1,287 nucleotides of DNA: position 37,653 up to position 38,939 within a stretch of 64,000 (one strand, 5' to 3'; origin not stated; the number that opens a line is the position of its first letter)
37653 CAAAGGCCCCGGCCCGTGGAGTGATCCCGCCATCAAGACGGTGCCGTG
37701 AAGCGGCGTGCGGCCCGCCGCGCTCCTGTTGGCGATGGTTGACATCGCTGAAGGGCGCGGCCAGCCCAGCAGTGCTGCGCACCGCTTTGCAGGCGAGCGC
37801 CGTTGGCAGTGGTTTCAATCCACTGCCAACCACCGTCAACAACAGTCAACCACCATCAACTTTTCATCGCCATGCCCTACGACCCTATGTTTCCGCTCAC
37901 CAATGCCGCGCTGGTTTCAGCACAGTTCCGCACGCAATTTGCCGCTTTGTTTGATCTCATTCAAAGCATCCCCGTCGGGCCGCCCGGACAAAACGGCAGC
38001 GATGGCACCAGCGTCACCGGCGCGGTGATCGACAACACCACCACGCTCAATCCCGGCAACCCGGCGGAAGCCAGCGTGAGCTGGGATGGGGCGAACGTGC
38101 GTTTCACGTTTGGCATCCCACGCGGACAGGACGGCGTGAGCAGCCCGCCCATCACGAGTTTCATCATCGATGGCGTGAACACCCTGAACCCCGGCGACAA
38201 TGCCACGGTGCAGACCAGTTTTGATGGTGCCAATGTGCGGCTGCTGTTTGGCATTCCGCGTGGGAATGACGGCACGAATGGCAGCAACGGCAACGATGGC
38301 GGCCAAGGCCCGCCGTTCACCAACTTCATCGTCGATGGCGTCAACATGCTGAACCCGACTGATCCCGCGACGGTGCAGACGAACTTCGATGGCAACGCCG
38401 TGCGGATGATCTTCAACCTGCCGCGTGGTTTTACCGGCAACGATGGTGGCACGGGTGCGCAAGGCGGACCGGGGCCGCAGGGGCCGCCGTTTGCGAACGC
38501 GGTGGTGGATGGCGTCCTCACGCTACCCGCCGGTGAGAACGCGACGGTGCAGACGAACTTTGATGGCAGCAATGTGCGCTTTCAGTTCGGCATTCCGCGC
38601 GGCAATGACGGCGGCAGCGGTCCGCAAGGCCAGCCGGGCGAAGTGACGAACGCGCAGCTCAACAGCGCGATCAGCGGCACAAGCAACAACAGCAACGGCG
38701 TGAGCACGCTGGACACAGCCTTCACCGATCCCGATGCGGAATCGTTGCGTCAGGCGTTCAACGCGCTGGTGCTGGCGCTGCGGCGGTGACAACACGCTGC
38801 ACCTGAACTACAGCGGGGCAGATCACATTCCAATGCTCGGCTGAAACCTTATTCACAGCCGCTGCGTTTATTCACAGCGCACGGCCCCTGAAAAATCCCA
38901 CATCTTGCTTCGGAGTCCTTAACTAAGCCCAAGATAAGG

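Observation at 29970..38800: Five-gene island of fibre-like and secreted proteins around a phased repeat array: candidate undescribed system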

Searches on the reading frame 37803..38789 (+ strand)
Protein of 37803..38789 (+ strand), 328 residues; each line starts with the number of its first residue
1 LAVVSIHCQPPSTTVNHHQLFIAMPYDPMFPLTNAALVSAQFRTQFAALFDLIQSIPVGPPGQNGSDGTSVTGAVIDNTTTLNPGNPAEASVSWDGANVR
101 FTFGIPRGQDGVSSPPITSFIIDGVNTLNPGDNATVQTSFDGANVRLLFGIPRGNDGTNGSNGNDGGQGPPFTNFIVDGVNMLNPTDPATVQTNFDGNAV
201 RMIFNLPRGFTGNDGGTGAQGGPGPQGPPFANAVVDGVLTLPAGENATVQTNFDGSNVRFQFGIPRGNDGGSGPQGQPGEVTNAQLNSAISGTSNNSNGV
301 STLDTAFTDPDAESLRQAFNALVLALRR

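Call 9: search_protein_families(library=pfam, proteins=[window:37803-38789:+], max_evalue=0.1)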
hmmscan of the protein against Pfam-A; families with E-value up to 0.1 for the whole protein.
window:37803-38789:+ (328 aa): 2 families
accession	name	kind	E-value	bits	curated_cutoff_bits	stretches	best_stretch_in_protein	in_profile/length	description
PF18836.7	B_solenoid_ydck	-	0.037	14.4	30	0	132-140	5-13/17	YdcK Beta solenoid repeat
PF01391.23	Collagen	-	0.055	13.7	27.2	0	209-228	34-53/60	Collagen triple helix repeat (20 copies)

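Call 11: search_protein_families(library=phrogs, proteins=[window:37803-38789:+], max_evalue=0.01)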
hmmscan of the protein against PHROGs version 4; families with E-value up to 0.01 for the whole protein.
window:37803-38789:+ (328 aa): 4 families
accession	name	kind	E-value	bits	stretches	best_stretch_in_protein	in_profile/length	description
phrog_32311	-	unknown function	1.4e-11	44.9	2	207-294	12-99/577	-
phrog_38552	-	unknown function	8.2e-06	26.5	0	174-227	147-200/430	-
phrog_12175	-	unknown function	0.0012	20.2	0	108-154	38-84/88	-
phrog_5073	-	tail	0.0063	16.6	1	207-291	325-372/519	tail fiber protein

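Call 12: search_protein_families(library=ncbifam, proteins=[window:37803-38789:+], max_evalue=0.01)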
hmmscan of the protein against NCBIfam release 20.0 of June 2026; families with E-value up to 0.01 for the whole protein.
window:37803-38789:+ (328 aa): 0 families

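Call 19: search_dna_similar(query=window:37872-38789:+, collection=phages, mode=protein, max_evalue=0.001, max_rows=15)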
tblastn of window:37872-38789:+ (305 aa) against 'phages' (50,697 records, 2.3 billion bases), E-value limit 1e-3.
Records with a match: 1; places in all: 1; records where one place covers at least 80% of the query: 0.
Best place of each record, by identity: <60% 1.
By first word of the organism name: Bifidobacterium 1.
By host as written in the record: Bifidobacterium bifidum strain 317B 1.
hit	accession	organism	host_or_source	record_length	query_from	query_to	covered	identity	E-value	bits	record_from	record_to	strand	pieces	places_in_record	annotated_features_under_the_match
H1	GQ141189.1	Bifidobacterium phage Bbif-1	Bifidobacterium bifidum strain 317B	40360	55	267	70%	28.3%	1e-6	56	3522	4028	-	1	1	head fiber protein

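Call 69: search_protein_families(library=padloc, proteins=[window:37872-38789:+], max_evalue=0.01)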
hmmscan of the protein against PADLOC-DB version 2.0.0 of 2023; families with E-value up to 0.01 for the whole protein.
window:37872-38789:+ (305 aa): 0 families

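Call 71: search_solved_structures(query=window:37872-38789:+, max_evalue=1, show_alignments=2)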
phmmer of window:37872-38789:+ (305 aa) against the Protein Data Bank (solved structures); distinct sequences matched with E-value up to 1: 1.
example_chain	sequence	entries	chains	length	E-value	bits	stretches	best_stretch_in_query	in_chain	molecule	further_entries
7zk1_B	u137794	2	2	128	0.12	15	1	60-128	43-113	Llama derived nanobody | Llama nanobody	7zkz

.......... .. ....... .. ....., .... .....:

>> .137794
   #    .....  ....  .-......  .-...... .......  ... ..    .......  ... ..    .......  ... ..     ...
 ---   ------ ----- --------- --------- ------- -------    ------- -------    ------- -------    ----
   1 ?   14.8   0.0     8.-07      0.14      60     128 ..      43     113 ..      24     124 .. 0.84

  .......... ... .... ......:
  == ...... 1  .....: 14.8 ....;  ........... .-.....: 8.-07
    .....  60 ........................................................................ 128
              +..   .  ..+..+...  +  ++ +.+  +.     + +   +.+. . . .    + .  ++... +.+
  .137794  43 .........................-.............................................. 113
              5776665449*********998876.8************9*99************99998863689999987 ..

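Call 85: find_homologous_proteins(query=window:37872-38789:+, max_evalue=0.001)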
Query window:37872-38789:+ (305 aa): 1488 proteins with E <= 0.001 among 6607 candidates; the best 120 are listed.
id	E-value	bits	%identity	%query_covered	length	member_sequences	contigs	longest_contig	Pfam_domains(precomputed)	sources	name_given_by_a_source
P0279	1.9e-193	660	100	100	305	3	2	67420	-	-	-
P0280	1.3e-175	601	75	80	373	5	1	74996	PF01391.24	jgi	jgi:hypothetical protein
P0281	9.0e-153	526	82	100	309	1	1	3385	-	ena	-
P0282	1.4e-151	522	81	100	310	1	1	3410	-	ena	-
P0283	5.0e-146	504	77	100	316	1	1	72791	PF01391.24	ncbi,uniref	ncbi:MAG: hypothetical protein ACKVY0_26880 [Prosthecobacter sp.]|uniref:hypothetical protein n=1 Ta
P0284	2.1e-145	502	75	100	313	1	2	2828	-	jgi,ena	jgi:hypothetical protein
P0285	4.5e-144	498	78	99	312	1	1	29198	-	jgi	-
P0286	2.9e-138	479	73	99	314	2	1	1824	-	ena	-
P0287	6.3e-136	471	73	99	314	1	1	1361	-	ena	-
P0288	3.8e-135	468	73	99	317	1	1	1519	-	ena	-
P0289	1.7e-133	463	70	100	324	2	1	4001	PF01391.24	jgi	-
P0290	2.1e-133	463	73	100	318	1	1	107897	-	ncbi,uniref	ncbi:MAG: hypothetical protein ACKVY0_19470 [Prosthecobacter sp.]|uniref:hypothetical protein n=1 Ta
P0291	1.0e-132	460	72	99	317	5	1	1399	-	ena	-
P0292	1.1e-132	460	71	99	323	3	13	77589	-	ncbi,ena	-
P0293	2.6e-132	459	72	100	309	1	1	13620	-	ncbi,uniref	ncbi:MAG: hypothetical protein ACKVY0_03190 [Prosthecobacter sp.]|uniref:hypothetical protein n=1 Ta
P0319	1.2e-105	372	59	100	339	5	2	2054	PF01391.24,PF22544.3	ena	-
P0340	2.9e-91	324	43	100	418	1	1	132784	PF01391.24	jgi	jgi:hypothetical protein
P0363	1.3e-80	289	50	100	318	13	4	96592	PF01391.24,PF22544.3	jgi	jgi:hypothetical protein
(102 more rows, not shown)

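Call 102: search_protein_families(library=pfam, proteins=[P0363, P0319, P0280, P0340], max_evalue=0.01)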
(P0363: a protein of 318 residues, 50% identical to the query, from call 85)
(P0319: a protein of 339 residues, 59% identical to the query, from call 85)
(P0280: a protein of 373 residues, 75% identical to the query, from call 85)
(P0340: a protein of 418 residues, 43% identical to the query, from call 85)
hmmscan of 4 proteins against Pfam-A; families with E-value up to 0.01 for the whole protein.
P0363 (318 aa): 2 families
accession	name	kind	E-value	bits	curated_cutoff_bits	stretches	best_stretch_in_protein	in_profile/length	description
PF01391.23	Collagen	-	1.4e-06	28.4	27.2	1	124-151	12-39/60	Collagen triple helix repeat (20 copies)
PF22544.2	HYDIN_VesB_CFA65-like_Ig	-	2.2e-05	25.1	25.5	0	90-117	49-76/100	HYDIN/CFA65/VesB-like, Ig-like domain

P0319 (339 aa): 3 families
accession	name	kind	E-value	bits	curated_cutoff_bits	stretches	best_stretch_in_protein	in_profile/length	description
PF01391.23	Collagen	-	4.5e-09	36.4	27.2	0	145-172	12-39/60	Collagen triple helix repeat (20 copies)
PF22544.2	HYDIN_VesB_CFA65-like_Ig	-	1.1e-05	26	25.5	0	112-138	50-76/100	HYDIN/CFA65/VesB-like, Ig-like domain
PF14016.12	DUF4232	-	0.00074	20.1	27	0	44-74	47-82/129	Domain of unknown function (DUF4232)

P0280 (373 aa): 1 family
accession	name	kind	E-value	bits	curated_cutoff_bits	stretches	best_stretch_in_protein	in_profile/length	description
PF01391.23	Collagen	-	5.8e-06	26.4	27.2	0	185-209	33-57/60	Collagen triple helix repeat (20 copies)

P0340 (418 aa): 1 family
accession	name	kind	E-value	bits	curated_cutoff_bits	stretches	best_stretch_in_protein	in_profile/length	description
PF01391.23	Collagen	-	5.4e-13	48.9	27.2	1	105-140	12-47/60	Collagen triple helix repeat (20 copies)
